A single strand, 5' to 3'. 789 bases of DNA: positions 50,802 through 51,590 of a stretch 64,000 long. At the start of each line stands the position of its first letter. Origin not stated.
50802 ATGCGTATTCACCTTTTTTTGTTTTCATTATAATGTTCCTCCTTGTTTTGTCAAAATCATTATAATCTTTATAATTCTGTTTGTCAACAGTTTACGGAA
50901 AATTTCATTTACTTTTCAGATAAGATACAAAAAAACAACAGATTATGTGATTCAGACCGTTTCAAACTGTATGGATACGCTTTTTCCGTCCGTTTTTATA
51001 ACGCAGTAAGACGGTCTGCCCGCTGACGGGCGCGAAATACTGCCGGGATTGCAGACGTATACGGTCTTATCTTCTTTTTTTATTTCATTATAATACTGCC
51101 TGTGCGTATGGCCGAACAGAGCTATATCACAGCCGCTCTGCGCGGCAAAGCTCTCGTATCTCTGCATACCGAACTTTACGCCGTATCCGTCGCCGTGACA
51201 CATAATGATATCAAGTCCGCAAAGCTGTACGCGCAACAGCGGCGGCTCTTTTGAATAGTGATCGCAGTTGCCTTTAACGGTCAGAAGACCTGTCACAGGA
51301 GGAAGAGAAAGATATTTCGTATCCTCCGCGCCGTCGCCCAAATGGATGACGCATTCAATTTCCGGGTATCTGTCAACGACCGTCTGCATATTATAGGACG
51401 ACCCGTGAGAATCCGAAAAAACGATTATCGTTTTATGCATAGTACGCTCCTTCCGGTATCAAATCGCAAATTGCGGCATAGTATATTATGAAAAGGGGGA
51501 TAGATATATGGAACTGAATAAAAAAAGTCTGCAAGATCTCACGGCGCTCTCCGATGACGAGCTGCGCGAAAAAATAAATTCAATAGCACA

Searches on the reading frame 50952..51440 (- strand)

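Call 87: search_protein_families(library=pfam, proteins=[window:50952-51440:-], max_evalue=0.0001)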
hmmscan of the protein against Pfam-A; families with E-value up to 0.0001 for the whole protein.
window:50952-51440:- (162 aa): 2 families
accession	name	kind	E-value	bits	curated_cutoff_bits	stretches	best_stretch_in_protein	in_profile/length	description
PF12850.12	Metallophos_2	-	8.2e-24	84.8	27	1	5-152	3-153/154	Calcineurin-like phosphoesterase superfamily domain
PF00149.33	Metallophos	-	2.7e-08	34.9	21.5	0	4-65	2-75/191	Calcineurin-like phosphoesterase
